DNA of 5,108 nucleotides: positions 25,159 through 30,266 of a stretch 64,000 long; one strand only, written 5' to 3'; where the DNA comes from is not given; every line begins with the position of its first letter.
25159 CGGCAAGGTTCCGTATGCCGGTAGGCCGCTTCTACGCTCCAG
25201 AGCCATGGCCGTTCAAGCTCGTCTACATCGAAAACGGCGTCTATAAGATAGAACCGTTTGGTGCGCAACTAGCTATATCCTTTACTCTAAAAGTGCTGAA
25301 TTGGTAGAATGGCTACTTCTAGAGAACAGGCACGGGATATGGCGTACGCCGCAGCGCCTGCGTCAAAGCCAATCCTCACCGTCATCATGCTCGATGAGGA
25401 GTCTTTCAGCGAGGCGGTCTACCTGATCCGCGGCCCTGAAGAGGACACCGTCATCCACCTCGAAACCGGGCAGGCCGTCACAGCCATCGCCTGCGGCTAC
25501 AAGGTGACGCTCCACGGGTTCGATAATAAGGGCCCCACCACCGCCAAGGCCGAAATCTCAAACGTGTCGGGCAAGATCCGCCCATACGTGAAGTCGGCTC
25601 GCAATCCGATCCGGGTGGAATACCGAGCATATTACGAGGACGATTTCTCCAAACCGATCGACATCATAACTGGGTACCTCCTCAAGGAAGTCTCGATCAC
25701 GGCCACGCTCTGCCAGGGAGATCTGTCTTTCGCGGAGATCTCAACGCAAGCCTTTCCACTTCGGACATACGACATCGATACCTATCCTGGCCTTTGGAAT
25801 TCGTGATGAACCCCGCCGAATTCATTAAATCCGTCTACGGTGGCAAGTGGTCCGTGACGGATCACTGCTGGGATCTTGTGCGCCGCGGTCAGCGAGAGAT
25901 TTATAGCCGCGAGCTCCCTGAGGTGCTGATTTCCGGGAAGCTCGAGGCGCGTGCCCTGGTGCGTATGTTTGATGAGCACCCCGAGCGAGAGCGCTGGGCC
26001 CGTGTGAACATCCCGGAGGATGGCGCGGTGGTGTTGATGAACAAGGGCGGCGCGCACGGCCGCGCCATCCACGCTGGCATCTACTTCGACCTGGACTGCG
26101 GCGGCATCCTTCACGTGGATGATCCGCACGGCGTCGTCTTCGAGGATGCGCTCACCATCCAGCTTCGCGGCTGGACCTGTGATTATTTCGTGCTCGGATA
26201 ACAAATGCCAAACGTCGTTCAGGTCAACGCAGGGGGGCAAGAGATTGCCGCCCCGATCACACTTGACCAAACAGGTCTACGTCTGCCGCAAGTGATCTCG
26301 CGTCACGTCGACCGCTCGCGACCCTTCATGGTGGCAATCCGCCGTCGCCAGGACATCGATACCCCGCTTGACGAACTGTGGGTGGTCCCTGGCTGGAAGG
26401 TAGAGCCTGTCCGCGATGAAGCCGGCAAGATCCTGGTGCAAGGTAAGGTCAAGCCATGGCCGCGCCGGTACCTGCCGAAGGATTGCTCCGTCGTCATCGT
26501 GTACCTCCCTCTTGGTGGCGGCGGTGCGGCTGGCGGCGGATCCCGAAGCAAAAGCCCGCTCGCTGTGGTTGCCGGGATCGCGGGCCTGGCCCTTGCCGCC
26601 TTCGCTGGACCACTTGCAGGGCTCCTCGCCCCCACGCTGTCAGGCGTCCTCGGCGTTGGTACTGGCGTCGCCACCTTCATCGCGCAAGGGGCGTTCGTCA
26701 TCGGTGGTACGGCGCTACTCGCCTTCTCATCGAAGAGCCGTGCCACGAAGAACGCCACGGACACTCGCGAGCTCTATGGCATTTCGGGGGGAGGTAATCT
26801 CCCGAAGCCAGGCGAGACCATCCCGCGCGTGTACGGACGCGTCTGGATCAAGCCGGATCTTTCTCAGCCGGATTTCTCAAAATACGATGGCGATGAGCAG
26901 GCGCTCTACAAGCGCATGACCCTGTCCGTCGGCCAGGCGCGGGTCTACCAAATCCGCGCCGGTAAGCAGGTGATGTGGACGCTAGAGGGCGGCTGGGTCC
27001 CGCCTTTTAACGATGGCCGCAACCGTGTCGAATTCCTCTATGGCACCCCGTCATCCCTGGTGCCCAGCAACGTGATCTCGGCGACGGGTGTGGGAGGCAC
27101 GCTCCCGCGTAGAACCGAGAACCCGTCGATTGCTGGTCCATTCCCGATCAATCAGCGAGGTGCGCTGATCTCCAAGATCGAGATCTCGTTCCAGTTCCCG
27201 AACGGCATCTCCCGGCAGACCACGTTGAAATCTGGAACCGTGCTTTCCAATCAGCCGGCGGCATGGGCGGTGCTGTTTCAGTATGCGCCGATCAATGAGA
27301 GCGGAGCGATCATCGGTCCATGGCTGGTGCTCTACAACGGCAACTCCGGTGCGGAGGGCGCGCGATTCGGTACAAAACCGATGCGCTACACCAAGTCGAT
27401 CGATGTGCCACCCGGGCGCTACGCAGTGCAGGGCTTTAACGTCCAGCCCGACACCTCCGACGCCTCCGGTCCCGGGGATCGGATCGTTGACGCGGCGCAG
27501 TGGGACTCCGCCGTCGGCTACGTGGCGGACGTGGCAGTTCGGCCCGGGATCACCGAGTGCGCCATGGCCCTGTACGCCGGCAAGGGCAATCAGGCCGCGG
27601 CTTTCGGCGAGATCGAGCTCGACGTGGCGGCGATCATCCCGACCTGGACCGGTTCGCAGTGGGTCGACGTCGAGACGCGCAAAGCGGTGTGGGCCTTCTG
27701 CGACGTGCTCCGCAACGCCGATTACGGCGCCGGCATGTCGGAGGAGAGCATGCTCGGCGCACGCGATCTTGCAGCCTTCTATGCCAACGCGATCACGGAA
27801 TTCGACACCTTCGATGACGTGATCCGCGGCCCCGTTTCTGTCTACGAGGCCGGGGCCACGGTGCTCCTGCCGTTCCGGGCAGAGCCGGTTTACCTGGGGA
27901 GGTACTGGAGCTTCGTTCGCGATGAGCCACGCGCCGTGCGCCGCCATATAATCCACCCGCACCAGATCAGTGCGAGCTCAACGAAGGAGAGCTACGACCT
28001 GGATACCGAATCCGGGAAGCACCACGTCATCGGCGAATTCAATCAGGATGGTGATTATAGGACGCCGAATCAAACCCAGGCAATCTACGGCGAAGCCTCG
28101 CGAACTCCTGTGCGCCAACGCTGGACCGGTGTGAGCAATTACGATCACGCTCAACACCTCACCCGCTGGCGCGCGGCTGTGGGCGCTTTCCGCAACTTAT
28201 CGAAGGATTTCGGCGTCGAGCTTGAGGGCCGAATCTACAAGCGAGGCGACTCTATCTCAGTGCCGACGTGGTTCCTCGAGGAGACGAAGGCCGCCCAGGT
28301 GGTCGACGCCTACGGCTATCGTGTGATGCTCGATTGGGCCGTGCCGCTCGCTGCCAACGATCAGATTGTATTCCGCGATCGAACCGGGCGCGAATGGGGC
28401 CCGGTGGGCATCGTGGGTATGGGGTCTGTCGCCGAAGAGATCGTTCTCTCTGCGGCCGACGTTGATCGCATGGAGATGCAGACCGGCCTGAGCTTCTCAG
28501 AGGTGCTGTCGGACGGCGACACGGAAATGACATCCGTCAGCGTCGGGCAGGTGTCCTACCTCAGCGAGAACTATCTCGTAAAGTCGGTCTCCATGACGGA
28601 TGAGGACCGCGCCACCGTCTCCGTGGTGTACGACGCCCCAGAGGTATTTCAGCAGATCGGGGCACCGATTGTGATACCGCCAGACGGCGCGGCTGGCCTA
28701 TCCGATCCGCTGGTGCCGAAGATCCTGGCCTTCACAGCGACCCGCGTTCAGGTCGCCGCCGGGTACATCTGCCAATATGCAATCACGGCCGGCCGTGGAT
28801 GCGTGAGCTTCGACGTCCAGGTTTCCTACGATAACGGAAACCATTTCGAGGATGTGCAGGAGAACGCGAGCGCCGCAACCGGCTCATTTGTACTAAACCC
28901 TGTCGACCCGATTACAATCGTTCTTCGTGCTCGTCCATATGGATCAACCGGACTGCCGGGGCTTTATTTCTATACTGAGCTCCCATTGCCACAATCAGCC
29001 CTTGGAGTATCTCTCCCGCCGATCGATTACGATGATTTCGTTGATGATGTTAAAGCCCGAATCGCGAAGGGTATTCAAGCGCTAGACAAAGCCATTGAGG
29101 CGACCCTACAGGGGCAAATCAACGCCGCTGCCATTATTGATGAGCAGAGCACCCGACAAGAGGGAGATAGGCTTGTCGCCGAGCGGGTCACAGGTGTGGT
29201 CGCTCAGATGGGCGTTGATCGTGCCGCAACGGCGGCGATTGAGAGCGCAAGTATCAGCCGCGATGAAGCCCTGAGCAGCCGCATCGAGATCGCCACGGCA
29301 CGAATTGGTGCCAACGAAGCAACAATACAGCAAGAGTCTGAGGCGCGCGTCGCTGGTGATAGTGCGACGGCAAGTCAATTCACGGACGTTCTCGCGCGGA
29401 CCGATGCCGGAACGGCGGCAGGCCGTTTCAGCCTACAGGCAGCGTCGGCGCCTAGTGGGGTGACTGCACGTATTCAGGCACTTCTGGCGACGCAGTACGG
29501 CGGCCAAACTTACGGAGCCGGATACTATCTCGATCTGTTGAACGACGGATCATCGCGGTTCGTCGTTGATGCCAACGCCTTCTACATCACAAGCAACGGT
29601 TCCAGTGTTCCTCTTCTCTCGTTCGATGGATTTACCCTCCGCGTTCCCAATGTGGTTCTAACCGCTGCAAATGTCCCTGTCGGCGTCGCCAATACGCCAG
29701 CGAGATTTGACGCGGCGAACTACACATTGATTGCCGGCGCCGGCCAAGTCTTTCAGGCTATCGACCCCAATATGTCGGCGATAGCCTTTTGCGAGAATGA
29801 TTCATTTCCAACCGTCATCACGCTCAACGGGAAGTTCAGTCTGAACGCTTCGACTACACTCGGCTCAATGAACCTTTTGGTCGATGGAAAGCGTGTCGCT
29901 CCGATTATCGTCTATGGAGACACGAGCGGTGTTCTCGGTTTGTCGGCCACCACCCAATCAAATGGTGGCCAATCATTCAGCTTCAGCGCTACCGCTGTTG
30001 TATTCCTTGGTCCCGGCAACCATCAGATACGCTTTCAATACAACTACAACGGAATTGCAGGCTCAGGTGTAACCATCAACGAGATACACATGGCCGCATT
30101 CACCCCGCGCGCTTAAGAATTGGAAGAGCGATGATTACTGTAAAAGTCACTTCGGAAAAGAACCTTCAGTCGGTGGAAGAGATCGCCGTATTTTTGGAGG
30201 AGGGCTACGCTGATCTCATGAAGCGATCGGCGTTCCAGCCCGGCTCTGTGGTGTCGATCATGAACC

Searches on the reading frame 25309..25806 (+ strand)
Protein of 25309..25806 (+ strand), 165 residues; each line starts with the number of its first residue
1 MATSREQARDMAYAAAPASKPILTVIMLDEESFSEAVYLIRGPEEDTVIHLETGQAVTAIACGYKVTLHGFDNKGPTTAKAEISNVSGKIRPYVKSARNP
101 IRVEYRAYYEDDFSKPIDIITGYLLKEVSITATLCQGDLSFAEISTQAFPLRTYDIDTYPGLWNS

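Call 9: search_protein_families(library=phrogs, proteins=[window:25309-25806:+], max_evalue=0.001)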
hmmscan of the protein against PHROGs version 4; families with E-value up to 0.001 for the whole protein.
window:25309-25806:+ (165 aa): 1 family
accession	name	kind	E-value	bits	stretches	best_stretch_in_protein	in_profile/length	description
phrog_396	-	tail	4.4e-26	92.6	1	11-163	8-162/164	minor tail protein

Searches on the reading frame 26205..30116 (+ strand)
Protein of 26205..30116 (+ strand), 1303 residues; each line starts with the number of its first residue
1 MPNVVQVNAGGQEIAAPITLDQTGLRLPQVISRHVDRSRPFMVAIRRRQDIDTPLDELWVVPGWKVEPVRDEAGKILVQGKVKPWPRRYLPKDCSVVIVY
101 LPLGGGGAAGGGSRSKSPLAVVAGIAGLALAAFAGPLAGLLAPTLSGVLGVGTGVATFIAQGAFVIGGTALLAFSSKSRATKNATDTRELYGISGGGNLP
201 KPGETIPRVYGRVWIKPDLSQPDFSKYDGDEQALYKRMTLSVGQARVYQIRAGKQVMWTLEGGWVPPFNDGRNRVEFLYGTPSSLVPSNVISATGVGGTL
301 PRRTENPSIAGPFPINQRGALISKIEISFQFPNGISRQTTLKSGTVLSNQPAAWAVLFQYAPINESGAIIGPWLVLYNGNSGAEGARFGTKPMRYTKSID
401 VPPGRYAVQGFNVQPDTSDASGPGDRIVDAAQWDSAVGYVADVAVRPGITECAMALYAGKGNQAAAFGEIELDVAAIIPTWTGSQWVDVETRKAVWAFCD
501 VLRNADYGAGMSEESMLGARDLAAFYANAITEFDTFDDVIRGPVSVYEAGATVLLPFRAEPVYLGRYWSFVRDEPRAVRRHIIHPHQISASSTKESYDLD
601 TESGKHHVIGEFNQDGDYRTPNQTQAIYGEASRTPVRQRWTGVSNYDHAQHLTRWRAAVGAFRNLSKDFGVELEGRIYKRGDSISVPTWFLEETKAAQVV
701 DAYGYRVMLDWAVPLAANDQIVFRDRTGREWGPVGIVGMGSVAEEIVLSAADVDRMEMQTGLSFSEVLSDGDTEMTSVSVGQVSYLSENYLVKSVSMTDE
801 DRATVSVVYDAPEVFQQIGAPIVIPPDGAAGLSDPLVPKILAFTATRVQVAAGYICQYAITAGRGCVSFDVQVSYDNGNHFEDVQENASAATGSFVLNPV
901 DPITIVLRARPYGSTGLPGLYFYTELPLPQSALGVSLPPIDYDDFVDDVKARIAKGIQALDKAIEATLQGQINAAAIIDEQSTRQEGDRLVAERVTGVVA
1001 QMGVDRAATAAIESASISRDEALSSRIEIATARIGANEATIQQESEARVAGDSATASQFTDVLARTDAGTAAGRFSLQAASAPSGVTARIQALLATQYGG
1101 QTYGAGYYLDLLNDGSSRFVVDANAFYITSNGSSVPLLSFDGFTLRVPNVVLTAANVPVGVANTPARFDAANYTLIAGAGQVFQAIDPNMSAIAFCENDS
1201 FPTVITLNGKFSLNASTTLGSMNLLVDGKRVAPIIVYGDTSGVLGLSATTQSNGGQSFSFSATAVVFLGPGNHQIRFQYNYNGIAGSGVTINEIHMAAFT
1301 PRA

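Call 9: search_protein_families(library=phrogs, proteins=[window:26205-30116:+], max_evalue=0.001)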
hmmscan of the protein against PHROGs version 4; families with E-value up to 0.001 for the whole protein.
window:26205-30116:+ (1303 aa): 2 families
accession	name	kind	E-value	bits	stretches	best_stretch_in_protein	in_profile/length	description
phrog_469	-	tail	1.6e-32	113.5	2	303-816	400-893/903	tail protein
phrog_2589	-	tail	1.7e-06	25.7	1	992-1147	3382-3528/3686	tail protein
